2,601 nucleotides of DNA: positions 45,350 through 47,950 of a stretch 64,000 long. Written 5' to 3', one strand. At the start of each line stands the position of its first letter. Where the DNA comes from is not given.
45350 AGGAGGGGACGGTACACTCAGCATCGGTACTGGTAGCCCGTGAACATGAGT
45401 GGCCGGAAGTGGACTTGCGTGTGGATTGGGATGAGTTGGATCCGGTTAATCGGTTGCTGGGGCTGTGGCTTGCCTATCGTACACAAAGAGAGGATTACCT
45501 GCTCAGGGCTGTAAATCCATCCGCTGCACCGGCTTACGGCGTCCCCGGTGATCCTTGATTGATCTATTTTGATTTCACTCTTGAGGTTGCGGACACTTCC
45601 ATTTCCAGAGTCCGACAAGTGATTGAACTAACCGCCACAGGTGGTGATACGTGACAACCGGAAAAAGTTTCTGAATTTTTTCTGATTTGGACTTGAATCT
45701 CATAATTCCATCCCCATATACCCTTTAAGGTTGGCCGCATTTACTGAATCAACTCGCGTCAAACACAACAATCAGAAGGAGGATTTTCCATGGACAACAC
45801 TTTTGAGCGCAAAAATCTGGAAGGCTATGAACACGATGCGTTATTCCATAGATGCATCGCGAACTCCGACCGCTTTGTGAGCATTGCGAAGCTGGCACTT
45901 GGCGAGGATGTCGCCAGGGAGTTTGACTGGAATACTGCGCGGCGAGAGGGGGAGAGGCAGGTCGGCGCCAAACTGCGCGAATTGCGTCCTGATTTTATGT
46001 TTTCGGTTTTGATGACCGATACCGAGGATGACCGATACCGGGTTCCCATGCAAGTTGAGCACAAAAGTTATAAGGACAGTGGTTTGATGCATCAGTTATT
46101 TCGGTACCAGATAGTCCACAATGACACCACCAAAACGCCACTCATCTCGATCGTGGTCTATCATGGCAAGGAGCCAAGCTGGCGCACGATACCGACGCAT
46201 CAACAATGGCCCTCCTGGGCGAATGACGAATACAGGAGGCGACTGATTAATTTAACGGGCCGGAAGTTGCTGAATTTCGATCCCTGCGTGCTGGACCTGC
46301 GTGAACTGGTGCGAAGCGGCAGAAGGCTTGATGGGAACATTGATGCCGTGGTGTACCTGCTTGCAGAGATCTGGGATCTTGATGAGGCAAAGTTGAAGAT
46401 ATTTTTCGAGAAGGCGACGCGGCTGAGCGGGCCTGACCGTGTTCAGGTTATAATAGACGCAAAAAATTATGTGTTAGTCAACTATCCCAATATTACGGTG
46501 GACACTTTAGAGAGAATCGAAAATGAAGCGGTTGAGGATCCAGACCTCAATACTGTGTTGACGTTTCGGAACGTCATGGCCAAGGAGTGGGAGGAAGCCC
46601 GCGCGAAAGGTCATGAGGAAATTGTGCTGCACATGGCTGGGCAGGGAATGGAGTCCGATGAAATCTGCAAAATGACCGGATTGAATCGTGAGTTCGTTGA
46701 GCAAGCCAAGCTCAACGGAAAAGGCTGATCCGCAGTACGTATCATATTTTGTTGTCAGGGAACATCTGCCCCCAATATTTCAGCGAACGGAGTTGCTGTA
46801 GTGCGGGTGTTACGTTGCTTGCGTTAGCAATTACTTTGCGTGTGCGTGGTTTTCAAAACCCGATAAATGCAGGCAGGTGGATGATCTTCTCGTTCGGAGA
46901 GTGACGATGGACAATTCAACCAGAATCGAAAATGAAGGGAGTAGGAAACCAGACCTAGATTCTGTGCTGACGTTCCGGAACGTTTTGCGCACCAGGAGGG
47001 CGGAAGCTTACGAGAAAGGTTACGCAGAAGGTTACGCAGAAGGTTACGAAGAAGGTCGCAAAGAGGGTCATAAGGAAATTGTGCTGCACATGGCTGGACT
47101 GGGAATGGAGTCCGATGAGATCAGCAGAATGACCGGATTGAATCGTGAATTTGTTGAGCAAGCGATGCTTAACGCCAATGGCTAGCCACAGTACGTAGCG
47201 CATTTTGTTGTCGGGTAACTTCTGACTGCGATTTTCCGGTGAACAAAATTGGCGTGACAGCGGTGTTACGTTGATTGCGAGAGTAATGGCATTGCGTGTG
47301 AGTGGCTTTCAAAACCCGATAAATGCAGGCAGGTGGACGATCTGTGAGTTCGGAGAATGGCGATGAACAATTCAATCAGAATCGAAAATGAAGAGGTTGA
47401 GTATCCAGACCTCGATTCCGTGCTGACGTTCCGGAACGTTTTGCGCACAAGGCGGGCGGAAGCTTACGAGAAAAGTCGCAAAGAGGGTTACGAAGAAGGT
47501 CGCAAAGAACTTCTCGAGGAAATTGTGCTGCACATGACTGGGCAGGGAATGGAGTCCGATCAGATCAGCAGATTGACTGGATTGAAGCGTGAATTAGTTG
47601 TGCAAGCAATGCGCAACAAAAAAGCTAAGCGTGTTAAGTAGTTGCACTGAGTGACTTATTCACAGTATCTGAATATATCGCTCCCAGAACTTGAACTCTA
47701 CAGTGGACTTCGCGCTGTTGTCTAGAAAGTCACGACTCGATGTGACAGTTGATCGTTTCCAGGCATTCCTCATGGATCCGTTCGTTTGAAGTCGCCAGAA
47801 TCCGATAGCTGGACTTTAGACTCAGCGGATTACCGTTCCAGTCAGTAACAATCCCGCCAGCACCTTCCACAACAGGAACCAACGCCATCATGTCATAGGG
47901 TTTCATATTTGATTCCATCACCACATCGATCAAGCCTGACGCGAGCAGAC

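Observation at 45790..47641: Rpn nuclease gene followed by a tandem array of stand-alone copies of its own C-terminal domain (RpnS-like)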

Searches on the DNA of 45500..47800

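Call 33: search_rna_families(source=window, start=45500, end=47800, threshold=evalue, max_evalue=1)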
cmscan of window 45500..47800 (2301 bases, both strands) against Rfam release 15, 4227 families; matches with E-value up to 1: 0.
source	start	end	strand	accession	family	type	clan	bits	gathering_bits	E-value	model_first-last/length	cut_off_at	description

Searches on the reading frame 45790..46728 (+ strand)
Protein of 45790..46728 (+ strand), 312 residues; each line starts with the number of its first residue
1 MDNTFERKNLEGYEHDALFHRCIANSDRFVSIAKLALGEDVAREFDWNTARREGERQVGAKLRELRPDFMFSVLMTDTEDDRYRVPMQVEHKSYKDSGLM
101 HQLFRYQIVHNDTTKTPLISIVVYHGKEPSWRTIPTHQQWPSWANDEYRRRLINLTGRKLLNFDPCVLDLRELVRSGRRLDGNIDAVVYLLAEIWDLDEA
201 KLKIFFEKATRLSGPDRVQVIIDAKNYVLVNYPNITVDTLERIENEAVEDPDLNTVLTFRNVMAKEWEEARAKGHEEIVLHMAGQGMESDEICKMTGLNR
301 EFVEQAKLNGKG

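Call 3: search_protein_families(library=pfam, proteins=[window:45790-46728:+], max_evalue=1)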
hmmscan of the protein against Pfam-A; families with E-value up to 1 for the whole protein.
window:45790-46728:+ (312 aa): 2 families
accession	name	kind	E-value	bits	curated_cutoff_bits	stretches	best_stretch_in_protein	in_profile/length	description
PF04754.18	Transposase_31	-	3e-12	47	21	1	14-134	2-126/203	Putative transposase, YhgA-like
PF03587.19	EMG1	-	0.11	12.5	28.2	0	97-122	99-124/197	EMG1/NEP1 methyltransferase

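Call 4: search_protein_families(library=ncbifam, proteins=[window:45790-46728:+], max_evalue=1)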
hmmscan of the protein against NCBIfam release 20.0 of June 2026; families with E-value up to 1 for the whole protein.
window:45790-46728:+ (312 aa): 5 families
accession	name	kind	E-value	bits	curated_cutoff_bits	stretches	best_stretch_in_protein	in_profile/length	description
TIGR01784.1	T_den_put_tspse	subfamily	0.028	14.2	52.1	1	265-305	232-272/273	Rpn family recombination-promoting nuclease/putative transposase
NF007418.0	PRK09956.1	equivalog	0.029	13.4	583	1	14-126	9-125/308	ISNCY family transposase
NF007361.0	PRK09857.1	equivalog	0.072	12.5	583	1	14-128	9-127/292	recombination-promoting nuclease RpnA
NF038354.1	trnsprt_adja_43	subfamily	0.097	12.6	40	0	263-276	24-37/39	putative transporter small subunit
NF040654.1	MtaA_Meth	equivalog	0.17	10.7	400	1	213-286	165-240/337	methylcobamide:CoM methyltransferase MtaA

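Call 17: find_encoding_contigs(protein=window:45790-46728:+, flank=5000)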
Protein window:45790-46728:+ (312 aa): 2 contigs read that carry it; 1 place shown.
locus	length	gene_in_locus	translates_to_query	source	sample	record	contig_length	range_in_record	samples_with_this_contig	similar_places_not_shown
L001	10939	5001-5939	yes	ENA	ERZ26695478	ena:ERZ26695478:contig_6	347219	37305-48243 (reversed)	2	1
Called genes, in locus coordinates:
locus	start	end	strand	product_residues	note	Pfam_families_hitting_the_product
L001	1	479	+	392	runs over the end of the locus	PF00149:Metallophos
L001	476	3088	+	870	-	PF02463:SMC_N (faint), PF13514:AAA_27 (weak)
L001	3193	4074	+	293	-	PF05721:PhyH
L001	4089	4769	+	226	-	PF06267:DUF1028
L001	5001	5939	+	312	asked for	PF04754:Transposase_31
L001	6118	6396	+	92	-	-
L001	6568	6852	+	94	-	-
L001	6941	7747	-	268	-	PF00459:Inositol_P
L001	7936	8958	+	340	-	PF00724:Oxidored_FMN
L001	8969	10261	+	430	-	PF22290:DmmA-like_N, PF00175:NAD_binding_1 (faint), PF00111:Fer2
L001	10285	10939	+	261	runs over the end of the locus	PF00106:adh_short, PF08659:KR, PF23441:SDR, PF13561:adh_short_C2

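Call 19: find_homologous_proteins(query=window:45790-46728:+, max_evalue=0.00001)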
Query window:45790-46728:+ (312 aa): 3 proteins with E <= 0.00001 among 1437 candidates.
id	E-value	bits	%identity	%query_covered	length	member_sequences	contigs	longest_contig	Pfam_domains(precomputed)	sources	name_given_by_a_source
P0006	2.8e-210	715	100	100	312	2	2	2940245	PF04754.19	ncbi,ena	-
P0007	4.2e-114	399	57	100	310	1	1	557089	PF04754.19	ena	-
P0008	2.2e-109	383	55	100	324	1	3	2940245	PF04754.19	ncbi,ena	-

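Call 22: find_encoding_contigs(protein=P0008, flank=6000)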
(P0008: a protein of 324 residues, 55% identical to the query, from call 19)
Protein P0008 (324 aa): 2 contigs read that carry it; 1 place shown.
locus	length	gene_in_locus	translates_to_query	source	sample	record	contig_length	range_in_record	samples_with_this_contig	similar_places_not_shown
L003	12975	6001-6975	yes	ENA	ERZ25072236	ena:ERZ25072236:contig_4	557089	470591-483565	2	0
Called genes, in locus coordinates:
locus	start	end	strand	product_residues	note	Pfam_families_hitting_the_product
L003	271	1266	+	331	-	PF20720:nSTAND3 (faint), PF00004:AAA, PF07728:AAA_5 (weak)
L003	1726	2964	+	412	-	PF12221:HflK_N (weak), PF01145:Band_7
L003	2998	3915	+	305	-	PF01145:Band_7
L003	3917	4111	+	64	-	PF09838:DUF2065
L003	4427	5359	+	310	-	PF04754:Transposase_31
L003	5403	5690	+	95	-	PF09838:DUF2065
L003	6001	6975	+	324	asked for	PF04754:Transposase_31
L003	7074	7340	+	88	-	-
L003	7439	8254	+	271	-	PF13384:HTH_23 (faint), PF08281:Sigma70_r4_2 (faint), PF13518:HTH_28 (faint), PF13551:HTH_29 (faint), PF27070:HTH_Rpn_C (faint)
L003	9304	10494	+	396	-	PF13393:tRNA-synt_His, PF27460:HisZ_C (weak)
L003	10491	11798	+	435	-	PF00709:Adenylsucc_synt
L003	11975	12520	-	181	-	PF03473:MOSC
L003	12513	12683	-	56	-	-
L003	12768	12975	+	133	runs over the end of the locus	-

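Call 23: find_encoding_contigs(protein=P0007, flank=6000)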
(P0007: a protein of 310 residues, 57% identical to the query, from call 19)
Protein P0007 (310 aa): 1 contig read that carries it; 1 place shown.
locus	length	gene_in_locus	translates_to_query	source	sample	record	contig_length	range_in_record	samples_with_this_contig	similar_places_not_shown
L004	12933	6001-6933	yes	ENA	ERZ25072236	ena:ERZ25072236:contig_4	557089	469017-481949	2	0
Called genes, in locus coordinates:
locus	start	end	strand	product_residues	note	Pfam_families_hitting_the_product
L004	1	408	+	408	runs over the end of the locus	PF01764:Lipase_3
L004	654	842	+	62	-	-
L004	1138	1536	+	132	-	PF14367:DUF4411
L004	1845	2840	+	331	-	PF20720:nSTAND3 (faint), PF00004:AAA, PF07728:AAA_5 (weak)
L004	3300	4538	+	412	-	PF12221:HflK_N (weak), PF01145:Band_7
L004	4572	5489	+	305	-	PF01145:Band_7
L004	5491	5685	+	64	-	PF09838:DUF2065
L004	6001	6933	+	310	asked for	PF04754:Transposase_31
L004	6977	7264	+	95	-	PF09838:DUF2065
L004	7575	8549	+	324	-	PF04754:Transposase_31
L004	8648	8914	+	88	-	-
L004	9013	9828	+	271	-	PF13384:HTH_23 (faint), PF08281:Sigma70_r4_2 (faint), PF13518:HTH_28 (faint), PF13551:HTH_29 (faint), PF27070:HTH_Rpn_C (faint)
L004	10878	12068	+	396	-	PF13393:tRNA-synt_His, PF27460:HisZ_C (weak)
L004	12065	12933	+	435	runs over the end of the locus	PF00709:Adenylsucc_synt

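Call 24: find_related_loci(query=window:45790-46728:+, collection=genome_contigs, flank=4000)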
Query window:45790-46728:+ (312 aa) in genome_contigs; peptide patterns used: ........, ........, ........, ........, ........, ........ (x = any residue, [..] = any of these).
38 stretches matched a pattern, but none encodes a relative of the query by tblastn (E <= 1e-3).

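Call 40: search_protein_families(library=pfam, proteins=[L003:7439-8254:+, L003:7074-7340:+], max_evalue=10)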
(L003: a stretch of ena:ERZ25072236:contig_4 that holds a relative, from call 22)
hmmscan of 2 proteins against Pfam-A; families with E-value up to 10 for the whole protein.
L003:7439-8254:+ (271 aa): 30 families (the best 25 are shown)
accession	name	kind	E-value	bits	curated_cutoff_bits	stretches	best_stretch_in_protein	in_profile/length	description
PF08281.18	Sigma70_r4_2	-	3.1e-08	33.6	25.7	3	50-78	17-46/54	Sigma-70, region 4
PF13551.12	HTH_29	-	9e-08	32.5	28.1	2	49-78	3-32/64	Winged helix-turn helix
PF13518.12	HTH_28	-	4.9e-07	30.2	25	2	239-268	4-32/52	Helix-turn-helix domain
PF13384.12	HTH_23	-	3e-06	27.3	24.6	2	44-77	4-36/50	Homeodomain-like domain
PF24409.1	wHTH-PRTase_assc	-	0.00013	22.3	27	2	51-77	3-30/83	wHTH-PRTase associated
PF00196.25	GerE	-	0.00022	21.2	23.5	2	51-78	10-37/57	Bacterial regulatory proteins, luxR family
PF02796.21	HTH_7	-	0.00042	20.8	23.8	2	47-75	10-38/45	Helix-turn-helix domain of resolvase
PF19889.5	DUF6362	-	0.0005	20.8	31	1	45-80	58-92/98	Domain of unknown function (DUF6362)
PF00325.26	Crp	-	0.001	19.2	21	2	253-268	7-22/32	Bacterial regulatory proteins, crp family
PF10975.14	DUF2802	-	0.0012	19.4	33.5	1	52-72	37-57/68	Protein of unknown function (DUF2802)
PF13443.12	HTH_26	-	0.0032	18.1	22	2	57-82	9-34/63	Cro/C1-type HTH DNA-binding domain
PF20432.4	Xre-like-HTH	-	0.0034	18.1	25.8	1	46-77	10-42/63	Antitoxin Xre-like helix-turn-helix domain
PF12728.13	HTH_17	-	0.0074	17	27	1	252-269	5-22/51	Helix-turn-helix domain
PF19610.4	DUF6115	-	0.0093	16.8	27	0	36-69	88-121/134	Family of unknown function (DUF6115)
PF13545.12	HTH_Crp_2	-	0.013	15.9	27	1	62-77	26-41/70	Crp-like helix-turn-helix domain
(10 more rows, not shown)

L003:7074-7340:+ (88 aa): 5 families
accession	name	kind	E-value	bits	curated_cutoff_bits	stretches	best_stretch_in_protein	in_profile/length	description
PF08281.18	Sigma70_r4_2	-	0.028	14.5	25.7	1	51-83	15-47/54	Sigma-70, region 4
PF19610.4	DUF6115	-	0.029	15.2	27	1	28-71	77-119/134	Family of unknown function (DUF6115)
PF24409.1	wHTH-PRTase_assc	-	0.076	13.5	27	1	54-83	2-32/83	wHTH-PRTase associated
PF13384.12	HTH_23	-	0.12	12.6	24.6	1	54-83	9-38/50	Homeodomain-like domain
PF00196.25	GerE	-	0.21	11.7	23.5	1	52-84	7-39/57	Bacterial regulatory proteins, luxR family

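Call 60: find_related_loci(query=A6, collection=genome_contigs, flank=4000)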
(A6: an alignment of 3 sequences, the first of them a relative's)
Query A6 (312 aa) in genome_contigs; peptide patterns used: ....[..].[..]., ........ (x = any residue, [..] = any of these).
123 stretches matched a pattern; 8 encode a relative of the query (tblastn E <= 1e-3); 8 distinct loci.
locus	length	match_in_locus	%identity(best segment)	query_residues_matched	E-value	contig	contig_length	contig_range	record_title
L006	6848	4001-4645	25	15-226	5e-8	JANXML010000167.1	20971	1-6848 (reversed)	MAG: Arcicella sp. isolate 337R_concoct_21 337R_k141_758438, whole genome shotgun sequence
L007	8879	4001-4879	24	44-310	1e-7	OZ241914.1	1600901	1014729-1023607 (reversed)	MAG: Bdellovibrionales bacterium isolate eb8004b4-1d74-43c0-9ebf-9648a2bb805a genome assembly, chromosome: 1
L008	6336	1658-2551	22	15-304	1e-7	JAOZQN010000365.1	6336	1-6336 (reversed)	MAG: Bacteroidales bacterium isolate GMC5.concoct.141 GMC5_4309_length_6336_cov_14.037414, whole genome shotgun sequence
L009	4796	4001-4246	27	68-146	2e-7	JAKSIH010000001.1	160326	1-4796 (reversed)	MAG: Fibrobacter sp. isolate Horse_feces16 MAG016_1, whole genome shotgun sequence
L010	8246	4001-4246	27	68-146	2e-7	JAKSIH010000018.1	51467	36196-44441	MAG: Fibrobacter sp. isolate Horse_feces16 MAG016_18, whole genome shotgun sequence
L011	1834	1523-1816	25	15-109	6e-7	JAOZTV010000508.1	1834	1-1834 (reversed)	MAG: Candidatus Aminicenantes bacterium isolate GMC8.concoct.14 GMC8_146080_length_1834_cov_5.947161, whole genome shotg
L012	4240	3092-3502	22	15-135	1e-6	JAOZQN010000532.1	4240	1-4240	MAG: Bacteroidales bacterium isolate GMC5.concoct.141 GMC5_7906_length_4240_cov_16.154361, whole genome shotgun sequence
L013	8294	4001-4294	29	15-106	4e-6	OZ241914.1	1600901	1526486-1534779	MAG: Bdellovibrionales bacterium isolate eb8004b4-1d74-43c0-9ebf-9648a2bb805a genome assembly, chromosome: 1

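Call 69: search_protein_families(library=padloc, proteins=[window:45790-46728:+], max_evalue=0.01)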
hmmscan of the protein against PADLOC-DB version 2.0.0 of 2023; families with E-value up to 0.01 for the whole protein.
window:45790-46728:+ (312 aa): 0 families

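Call 77: list_cluster_members(proteins=[P0006, P0001, P0004, P0008, P0025, P0009])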
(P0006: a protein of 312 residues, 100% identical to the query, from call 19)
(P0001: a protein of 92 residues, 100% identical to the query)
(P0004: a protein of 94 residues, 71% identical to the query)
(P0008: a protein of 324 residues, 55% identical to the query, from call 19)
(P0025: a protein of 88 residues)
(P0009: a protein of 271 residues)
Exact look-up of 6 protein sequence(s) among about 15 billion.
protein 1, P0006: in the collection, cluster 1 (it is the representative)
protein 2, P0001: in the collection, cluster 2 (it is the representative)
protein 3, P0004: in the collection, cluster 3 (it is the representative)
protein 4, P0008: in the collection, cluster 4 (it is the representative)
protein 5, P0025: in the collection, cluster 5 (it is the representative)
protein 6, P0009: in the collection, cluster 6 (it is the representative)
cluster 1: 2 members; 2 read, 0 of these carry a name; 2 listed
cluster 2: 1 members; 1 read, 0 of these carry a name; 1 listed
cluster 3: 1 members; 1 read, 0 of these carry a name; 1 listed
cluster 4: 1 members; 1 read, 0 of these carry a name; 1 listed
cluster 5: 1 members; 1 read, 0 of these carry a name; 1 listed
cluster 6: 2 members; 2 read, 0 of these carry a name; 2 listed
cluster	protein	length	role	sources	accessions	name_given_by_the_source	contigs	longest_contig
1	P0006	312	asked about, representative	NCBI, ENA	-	-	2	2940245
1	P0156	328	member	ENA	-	-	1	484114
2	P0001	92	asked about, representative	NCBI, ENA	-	-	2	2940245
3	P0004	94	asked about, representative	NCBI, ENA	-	-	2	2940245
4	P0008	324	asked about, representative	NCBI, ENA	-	-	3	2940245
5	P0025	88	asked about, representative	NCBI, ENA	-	-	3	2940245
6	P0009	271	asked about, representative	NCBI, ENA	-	-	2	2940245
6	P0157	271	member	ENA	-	-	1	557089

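Call 80: find_related_loci(query=A6, collection=viral_contigs, flank=4000)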
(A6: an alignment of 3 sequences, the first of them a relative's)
Query A6 (312 aa) in viral_contigs; peptide patterns used: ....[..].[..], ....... (x = any residue, [..] = any of these).
132 stretches matched a pattern, but none encodes a relative of the query by tblastn (E <= 1e-3).
